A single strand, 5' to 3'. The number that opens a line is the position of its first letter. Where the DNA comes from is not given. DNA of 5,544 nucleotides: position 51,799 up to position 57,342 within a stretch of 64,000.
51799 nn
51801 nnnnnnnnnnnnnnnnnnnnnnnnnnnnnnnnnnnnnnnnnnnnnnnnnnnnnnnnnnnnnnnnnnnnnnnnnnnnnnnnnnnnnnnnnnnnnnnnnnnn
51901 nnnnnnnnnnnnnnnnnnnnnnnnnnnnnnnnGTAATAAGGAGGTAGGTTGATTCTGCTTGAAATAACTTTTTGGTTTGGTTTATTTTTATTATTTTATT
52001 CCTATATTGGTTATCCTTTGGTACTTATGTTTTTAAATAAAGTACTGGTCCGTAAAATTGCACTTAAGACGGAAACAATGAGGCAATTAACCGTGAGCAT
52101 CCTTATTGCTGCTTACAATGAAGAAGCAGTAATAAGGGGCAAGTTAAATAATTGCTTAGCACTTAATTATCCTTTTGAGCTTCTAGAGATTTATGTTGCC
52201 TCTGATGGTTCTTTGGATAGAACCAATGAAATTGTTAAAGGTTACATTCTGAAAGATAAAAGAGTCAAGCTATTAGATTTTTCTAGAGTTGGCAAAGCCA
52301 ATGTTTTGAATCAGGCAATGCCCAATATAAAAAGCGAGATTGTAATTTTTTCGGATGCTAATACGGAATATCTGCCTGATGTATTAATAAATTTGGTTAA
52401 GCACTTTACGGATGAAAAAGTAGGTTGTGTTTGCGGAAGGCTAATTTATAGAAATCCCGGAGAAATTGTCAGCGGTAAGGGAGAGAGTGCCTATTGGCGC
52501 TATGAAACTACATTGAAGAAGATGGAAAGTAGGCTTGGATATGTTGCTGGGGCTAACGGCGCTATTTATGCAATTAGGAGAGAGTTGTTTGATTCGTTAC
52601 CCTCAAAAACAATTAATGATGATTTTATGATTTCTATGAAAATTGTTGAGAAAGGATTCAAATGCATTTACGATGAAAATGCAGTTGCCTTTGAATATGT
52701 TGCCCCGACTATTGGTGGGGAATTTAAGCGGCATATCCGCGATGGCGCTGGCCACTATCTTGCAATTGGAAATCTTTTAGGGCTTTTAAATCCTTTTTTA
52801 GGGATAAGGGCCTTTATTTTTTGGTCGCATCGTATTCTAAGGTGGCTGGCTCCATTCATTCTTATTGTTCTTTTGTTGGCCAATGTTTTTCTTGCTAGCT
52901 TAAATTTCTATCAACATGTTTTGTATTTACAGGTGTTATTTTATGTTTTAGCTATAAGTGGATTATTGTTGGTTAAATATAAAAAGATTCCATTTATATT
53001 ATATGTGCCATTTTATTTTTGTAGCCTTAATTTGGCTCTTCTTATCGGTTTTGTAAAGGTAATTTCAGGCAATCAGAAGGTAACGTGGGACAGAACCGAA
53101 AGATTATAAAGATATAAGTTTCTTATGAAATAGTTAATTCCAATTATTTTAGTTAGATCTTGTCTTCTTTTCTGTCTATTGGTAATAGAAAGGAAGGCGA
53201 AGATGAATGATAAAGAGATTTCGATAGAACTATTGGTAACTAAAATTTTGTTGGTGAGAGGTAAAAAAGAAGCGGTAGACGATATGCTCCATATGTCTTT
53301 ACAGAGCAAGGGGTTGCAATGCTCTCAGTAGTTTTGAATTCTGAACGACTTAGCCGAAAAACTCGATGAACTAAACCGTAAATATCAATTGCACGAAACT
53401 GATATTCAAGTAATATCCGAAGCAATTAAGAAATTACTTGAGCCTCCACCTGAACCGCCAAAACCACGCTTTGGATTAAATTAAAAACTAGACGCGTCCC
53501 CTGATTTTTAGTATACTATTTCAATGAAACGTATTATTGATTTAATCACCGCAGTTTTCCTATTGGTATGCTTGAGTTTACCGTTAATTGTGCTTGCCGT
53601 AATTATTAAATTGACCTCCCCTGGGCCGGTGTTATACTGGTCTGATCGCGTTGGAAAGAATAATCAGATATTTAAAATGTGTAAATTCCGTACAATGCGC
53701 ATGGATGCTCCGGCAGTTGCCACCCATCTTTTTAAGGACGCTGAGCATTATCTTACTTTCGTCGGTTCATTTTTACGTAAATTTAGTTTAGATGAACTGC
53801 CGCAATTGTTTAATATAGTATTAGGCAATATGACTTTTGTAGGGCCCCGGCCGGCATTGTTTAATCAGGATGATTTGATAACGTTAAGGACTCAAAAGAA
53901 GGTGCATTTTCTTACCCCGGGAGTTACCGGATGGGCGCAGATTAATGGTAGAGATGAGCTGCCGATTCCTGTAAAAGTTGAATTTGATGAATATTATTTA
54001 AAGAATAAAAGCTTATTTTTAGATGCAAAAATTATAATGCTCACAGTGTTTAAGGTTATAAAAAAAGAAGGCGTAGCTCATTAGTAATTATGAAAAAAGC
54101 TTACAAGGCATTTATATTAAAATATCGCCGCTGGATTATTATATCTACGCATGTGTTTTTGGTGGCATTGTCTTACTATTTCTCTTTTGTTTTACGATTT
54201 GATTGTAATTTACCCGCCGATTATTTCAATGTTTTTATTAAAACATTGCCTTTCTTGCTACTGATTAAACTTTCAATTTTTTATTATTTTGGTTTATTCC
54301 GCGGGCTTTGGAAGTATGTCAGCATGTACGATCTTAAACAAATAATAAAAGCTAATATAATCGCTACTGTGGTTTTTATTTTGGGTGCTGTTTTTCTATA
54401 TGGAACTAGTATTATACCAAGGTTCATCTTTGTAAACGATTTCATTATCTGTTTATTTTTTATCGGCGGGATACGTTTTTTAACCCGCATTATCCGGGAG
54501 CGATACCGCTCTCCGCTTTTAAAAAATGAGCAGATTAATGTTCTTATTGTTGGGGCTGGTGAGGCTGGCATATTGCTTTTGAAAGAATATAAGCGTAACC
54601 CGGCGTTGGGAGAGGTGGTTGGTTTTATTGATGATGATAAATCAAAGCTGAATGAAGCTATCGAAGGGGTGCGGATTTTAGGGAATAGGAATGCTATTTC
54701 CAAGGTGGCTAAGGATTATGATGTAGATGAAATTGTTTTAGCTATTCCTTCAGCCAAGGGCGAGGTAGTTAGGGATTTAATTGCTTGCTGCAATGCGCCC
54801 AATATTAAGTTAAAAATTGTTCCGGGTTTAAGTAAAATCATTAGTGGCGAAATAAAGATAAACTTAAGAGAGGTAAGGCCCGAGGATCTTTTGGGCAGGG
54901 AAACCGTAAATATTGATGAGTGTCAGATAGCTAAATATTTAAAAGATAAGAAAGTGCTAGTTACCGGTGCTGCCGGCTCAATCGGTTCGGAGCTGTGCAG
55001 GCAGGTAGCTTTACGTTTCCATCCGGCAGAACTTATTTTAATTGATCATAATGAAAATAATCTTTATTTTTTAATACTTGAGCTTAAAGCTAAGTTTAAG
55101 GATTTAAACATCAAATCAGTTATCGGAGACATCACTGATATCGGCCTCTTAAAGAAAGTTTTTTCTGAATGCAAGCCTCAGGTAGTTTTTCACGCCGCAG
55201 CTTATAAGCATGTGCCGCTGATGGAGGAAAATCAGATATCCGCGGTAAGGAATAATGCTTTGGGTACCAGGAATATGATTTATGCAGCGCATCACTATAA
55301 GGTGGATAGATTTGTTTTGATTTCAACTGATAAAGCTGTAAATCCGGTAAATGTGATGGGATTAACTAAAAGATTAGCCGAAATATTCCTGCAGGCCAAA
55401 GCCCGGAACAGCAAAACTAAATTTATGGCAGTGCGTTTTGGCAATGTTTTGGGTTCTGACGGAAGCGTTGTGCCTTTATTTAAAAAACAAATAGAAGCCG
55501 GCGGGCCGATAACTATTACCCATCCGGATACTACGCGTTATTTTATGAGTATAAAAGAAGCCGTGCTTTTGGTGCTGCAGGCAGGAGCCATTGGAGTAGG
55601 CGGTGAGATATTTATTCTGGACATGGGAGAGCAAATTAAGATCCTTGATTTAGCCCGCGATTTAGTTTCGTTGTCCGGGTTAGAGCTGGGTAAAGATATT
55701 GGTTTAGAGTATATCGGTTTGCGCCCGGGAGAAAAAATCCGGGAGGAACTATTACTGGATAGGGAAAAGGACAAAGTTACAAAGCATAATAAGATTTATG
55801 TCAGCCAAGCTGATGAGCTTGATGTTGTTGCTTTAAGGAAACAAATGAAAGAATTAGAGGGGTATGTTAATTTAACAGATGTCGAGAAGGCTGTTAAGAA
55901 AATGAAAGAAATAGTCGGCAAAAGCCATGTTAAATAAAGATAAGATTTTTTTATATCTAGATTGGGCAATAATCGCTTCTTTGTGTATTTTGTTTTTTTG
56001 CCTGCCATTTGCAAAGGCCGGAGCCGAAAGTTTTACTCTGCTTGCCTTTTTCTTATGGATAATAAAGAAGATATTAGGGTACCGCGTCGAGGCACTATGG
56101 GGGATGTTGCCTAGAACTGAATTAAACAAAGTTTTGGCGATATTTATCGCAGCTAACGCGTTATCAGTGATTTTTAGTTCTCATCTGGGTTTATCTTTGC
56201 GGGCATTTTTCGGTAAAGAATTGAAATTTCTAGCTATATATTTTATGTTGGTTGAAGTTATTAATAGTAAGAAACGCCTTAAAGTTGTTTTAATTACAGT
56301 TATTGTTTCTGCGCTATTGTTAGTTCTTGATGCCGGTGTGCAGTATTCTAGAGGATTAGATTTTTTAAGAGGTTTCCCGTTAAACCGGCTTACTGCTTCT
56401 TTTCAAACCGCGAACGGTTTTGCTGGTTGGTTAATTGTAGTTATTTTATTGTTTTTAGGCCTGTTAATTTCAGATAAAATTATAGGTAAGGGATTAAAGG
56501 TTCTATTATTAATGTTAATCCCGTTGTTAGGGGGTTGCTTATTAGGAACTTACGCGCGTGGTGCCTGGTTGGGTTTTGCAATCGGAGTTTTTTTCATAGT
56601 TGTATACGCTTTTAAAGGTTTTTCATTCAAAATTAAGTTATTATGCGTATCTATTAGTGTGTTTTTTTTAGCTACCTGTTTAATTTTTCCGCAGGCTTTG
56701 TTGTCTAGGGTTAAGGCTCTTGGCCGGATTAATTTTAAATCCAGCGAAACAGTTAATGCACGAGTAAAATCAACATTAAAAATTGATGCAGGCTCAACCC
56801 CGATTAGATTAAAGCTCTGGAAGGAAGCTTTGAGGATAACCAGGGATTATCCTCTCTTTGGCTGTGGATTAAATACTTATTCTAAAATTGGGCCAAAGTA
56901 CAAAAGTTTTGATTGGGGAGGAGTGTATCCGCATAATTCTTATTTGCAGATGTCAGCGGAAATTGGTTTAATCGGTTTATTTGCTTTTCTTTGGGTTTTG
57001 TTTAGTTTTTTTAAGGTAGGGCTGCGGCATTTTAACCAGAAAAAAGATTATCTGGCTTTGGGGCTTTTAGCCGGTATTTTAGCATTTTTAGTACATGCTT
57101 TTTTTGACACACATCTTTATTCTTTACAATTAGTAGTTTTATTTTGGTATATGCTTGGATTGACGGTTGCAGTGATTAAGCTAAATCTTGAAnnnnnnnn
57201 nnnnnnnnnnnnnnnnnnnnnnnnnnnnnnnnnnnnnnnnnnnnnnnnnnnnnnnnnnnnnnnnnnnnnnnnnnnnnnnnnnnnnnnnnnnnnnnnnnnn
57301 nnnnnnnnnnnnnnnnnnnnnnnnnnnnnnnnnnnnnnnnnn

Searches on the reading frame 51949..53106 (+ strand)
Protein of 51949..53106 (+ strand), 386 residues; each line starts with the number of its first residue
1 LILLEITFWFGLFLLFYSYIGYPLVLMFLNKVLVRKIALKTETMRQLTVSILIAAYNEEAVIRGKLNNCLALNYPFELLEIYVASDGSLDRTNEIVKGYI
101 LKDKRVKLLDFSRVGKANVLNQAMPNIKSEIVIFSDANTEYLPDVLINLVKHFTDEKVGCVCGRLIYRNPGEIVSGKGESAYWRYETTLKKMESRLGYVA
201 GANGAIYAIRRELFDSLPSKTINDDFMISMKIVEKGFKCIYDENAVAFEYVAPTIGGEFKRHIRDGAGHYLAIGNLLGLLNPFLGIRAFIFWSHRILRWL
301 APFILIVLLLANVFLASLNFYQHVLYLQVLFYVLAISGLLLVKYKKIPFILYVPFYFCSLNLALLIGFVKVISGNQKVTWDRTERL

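Call 7: search_protein_families(library=pfam, proteins=[window:51949-53106:+], max_evalue=0.001)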
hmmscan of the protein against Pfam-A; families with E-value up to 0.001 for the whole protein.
window:51949-53106:+ (386 aa): 4 families
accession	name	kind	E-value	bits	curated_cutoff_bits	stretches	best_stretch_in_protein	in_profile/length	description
PF00535.33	Glycos_transf_2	-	1.7e-24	87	23.3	1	50-215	1-165/168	Glycosyl transferase family 2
PF13641.12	Glyco_tranf_2_3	-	3.4e-17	63.7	27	1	49-265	3-227/230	Glycosyltransferase like family 2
PF13632.12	Glyco_trans_2_3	-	8.5e-14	52.3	27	1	131-325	1-183/198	Glycosyl transferase family group 2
PF13506.12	Glyco_transf_21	-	1.4e-10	41.3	21.7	1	116-245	18-150/174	Glycosyl transferase family 21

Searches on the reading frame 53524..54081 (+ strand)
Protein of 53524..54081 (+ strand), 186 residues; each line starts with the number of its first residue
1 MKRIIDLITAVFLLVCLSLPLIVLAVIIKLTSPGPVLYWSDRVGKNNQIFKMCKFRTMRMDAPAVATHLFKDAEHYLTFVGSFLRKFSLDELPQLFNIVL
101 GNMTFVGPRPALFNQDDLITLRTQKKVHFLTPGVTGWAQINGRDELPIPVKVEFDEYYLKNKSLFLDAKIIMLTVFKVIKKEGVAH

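Call 88: search_protein_families(library=pfam, proteins=[window:53524-54081:+], max_evalue=0.0001)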
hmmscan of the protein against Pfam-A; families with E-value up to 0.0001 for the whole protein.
window:53524-54081:+ (186 aa): 1 family
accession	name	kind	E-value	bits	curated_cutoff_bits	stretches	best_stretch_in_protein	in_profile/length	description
PF02397.22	Bac_transf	-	4.2e-58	196.3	27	1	2-180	1-179/179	Bacterial sugar transferase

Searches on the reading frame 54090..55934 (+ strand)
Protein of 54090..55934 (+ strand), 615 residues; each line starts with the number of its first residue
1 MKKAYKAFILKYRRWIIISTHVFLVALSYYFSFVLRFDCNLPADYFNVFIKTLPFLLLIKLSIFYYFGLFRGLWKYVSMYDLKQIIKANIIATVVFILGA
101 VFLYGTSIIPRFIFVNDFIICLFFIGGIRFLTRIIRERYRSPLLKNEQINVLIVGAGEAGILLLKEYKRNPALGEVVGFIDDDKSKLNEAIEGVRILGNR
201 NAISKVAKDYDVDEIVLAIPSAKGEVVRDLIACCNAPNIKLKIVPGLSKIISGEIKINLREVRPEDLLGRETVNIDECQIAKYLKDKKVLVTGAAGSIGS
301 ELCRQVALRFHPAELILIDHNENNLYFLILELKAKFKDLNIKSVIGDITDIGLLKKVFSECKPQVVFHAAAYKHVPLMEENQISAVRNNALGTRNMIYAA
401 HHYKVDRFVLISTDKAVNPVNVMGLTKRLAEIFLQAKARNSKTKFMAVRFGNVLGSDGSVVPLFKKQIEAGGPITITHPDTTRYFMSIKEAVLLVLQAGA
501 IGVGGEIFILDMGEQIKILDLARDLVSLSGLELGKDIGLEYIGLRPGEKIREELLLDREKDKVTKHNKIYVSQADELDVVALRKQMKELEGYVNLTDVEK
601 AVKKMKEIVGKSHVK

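Call 88: search_protein_families(library=pfam, proteins=[window:54090-55934:+], max_evalue=0.0001)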
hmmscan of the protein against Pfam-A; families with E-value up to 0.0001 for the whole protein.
window:54090-55934:+ (615 aa): 8 families
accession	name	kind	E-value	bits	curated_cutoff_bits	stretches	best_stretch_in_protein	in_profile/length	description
PF02719.21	Polysacc_synt_2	-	6.7e-115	383.7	20.2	1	289-572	1-291/293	Polysaccharide biosynthesis protein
PF01370.27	Epimerase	-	9.5e-25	87.8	20.9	1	289-498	1-224/240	NAD dependent epimerase/dehydratase family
PF13727.12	CoA_binding_3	-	7.2e-17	62.4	25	1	75-245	10-175/175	CoA-binding domain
PF16363.11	GDP_Man_Dehyd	-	6.2e-16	59.2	27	1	290-414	1-130/332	GDP-mannose 4,6 dehydratase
PF04321.23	RmlD_sub_bind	-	4.4e-14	52.7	27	1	288-458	2-156/287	RmlD substrate binding domain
PF01073.25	3Beta_HSD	-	3.4e-11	43.1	22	1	290-419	1-122/280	3-beta hydroxysteroid dehydrogenase/isomerase family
PF13460.12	NAD_binding_10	-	6.9e-07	29.8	27.2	1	293-429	1-116/184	NAD(P)H-binding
PF07993.18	NAD_binding_4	-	2.8e-06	27.1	20.1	0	337-419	59-142/258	Male sterility protein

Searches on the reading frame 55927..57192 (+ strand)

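Call 88: search_protein_families(library=pfam, proteins=[window:55927-57192:+], max_evalue=0.0001)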
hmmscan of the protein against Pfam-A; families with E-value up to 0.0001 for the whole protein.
window:55927-57192:+ (422 aa): 1 family
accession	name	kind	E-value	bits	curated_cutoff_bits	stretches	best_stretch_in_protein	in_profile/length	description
PF04932.20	Wzy_C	-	6.1e-21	75.2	31.7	1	200-355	5-149/149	O-Antigen ligase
